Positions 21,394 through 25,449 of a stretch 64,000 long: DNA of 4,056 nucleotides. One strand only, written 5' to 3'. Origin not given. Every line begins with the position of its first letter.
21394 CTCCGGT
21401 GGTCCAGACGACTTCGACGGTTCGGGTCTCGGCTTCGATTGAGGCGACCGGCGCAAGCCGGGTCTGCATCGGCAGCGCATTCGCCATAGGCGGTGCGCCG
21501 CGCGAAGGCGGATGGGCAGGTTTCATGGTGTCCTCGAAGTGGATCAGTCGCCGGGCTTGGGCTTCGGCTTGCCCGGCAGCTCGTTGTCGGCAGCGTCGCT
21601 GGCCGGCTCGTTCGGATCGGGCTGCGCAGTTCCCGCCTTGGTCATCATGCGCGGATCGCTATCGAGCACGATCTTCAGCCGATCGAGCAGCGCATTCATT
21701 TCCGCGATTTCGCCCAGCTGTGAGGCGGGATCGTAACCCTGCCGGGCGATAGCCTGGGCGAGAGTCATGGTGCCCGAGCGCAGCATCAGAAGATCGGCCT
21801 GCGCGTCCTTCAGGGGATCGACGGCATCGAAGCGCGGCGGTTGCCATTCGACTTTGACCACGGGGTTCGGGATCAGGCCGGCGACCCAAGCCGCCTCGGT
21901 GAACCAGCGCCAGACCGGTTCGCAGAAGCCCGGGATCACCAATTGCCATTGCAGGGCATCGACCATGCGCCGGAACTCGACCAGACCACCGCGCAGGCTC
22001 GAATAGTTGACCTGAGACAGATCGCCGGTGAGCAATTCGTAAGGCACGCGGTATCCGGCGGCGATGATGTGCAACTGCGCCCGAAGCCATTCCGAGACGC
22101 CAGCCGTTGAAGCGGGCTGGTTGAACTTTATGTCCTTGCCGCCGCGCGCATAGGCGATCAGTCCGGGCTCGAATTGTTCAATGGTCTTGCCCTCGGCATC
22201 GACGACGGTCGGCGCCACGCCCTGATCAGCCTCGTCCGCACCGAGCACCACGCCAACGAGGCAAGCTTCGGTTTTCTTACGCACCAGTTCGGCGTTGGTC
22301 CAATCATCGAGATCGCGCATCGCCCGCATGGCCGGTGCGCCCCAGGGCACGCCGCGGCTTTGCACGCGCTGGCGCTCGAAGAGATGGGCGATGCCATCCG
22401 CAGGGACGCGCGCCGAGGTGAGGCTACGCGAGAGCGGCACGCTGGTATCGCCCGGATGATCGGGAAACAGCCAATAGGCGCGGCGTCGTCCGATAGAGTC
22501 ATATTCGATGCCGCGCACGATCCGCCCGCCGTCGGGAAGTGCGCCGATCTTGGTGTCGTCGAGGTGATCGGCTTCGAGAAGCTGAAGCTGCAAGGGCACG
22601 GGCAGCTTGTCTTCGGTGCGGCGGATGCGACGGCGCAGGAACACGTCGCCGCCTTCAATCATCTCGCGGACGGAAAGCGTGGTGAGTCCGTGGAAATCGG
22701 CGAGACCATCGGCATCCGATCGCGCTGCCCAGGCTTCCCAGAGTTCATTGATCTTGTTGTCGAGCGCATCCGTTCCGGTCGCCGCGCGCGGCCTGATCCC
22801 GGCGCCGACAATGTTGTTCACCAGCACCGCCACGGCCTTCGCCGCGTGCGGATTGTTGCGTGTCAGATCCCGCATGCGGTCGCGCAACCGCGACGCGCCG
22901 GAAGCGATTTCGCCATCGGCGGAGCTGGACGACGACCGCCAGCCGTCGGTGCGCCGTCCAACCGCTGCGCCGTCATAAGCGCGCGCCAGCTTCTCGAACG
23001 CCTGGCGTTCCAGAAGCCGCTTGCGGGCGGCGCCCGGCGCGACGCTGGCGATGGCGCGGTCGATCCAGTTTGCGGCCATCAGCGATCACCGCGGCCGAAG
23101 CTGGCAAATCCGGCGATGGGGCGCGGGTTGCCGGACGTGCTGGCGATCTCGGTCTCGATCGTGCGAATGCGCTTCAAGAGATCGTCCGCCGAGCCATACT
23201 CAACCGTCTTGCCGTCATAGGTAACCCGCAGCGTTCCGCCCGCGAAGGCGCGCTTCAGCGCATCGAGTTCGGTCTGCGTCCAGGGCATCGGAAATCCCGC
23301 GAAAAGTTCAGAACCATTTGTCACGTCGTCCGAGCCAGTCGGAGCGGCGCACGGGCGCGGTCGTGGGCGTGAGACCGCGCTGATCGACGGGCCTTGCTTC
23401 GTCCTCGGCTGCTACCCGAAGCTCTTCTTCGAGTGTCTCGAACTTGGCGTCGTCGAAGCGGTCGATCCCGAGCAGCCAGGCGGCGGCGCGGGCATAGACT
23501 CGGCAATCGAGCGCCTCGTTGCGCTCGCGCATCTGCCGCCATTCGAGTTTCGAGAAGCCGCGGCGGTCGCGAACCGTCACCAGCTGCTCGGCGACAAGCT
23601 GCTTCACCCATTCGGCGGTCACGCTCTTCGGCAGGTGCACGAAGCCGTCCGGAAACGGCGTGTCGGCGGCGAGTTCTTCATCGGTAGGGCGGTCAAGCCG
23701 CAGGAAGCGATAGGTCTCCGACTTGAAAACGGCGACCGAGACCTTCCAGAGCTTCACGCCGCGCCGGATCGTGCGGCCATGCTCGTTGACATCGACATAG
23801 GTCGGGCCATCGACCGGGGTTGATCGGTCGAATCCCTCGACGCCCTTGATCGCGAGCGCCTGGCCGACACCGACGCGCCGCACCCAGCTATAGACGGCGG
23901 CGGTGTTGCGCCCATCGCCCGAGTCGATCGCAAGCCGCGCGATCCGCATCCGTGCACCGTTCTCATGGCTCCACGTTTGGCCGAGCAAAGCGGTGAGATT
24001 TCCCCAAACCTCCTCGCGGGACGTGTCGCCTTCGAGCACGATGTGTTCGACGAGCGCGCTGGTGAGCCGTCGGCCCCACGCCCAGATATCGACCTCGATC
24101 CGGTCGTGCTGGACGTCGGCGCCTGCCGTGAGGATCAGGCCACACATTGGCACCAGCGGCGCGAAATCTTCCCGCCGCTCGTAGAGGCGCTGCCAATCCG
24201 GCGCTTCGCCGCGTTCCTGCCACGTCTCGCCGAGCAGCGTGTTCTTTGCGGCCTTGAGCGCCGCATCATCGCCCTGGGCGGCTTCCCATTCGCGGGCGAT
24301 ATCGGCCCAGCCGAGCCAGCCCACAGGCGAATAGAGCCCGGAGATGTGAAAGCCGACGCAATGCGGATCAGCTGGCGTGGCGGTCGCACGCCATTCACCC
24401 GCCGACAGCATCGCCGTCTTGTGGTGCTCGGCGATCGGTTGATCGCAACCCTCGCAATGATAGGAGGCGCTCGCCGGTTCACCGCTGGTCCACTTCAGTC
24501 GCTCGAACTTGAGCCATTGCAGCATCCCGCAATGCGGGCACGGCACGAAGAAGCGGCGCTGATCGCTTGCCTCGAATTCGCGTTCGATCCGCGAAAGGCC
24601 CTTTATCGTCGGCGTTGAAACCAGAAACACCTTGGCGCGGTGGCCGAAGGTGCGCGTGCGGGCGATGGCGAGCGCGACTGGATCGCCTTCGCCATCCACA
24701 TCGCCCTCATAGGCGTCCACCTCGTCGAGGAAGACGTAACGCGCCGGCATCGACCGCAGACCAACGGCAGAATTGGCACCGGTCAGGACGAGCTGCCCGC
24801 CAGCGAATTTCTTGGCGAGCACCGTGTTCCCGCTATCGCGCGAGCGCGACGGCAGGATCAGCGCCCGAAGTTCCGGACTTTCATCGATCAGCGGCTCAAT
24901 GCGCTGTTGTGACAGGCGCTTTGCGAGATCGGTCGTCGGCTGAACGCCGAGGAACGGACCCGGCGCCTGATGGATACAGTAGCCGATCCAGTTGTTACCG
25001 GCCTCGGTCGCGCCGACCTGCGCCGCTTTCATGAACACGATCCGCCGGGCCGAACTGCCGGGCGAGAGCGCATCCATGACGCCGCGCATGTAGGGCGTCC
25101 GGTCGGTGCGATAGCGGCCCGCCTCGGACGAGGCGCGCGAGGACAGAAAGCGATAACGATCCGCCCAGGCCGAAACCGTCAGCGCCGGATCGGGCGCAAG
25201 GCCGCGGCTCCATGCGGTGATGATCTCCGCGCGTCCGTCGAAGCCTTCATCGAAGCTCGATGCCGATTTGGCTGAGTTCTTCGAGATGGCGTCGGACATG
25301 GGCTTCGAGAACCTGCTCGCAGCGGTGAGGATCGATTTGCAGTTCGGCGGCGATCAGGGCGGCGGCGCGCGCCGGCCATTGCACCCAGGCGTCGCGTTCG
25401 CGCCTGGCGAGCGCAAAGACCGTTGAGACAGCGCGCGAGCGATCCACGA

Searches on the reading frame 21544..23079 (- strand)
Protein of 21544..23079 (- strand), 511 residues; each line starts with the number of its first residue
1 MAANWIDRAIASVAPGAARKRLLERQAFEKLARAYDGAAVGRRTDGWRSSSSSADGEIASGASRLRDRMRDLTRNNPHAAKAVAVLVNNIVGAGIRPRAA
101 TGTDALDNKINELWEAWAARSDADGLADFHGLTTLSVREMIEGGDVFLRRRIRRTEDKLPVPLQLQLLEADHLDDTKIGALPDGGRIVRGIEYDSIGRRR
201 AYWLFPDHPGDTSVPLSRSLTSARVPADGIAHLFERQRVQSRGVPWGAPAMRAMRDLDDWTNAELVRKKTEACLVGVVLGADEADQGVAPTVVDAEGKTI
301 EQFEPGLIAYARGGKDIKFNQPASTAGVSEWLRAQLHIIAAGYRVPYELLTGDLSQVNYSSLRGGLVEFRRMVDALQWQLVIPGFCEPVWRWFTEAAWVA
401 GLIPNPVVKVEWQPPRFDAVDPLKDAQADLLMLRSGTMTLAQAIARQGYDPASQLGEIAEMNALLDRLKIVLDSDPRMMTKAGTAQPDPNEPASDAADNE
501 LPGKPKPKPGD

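Call 63: search_protein_families(library=phrogs, proteins=[window:21544-23079:-], max_evalue=0.00001)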
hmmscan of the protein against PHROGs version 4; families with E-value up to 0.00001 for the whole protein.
window:21544-23079:- (511 aa): 2 families
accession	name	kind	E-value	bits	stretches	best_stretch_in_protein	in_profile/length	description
phrog_21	-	head and packaging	3.2e-99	334.3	1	3-497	8-529/1362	portal protein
phrog_537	-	head and packaging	3.3e-41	142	1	301-489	26-223/233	portal protein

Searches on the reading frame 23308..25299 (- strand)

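Call 63: search_protein_families(library=phrogs, proteins=[window:23308-25299:-], max_evalue=0.00001)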
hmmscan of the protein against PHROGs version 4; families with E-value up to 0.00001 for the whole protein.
window:23308-25299:- (663 aa): 8 families
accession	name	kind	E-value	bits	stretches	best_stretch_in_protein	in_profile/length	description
phrog_15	-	head and packaging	2.4e-256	855.4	1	7-662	322-985/1330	terminase large subunit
phrog_21311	-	head and packaging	7.1e-61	206.8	1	120-328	1-218/218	terminase large subunit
phrog_16406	-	unknown function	9.5e-39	134.5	1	233-608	2-383/601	-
phrog_3028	-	unknown function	2.6e-32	113.3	1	439-635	5-180/203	-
phrog_675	-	head and packaging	3.4e-30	105.9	1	50-362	32-330/576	terminase large subunit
phrog_15657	-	unknown function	4.8e-29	102.6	1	312-522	25-224/230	-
phrog_3925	-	head and packaging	7.4e-23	81.9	1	26-145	27-142/150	terminase large subunit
phrog_4145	-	head and packaging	1.4e-12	48.4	1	32-214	20-200/209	terminase large subunit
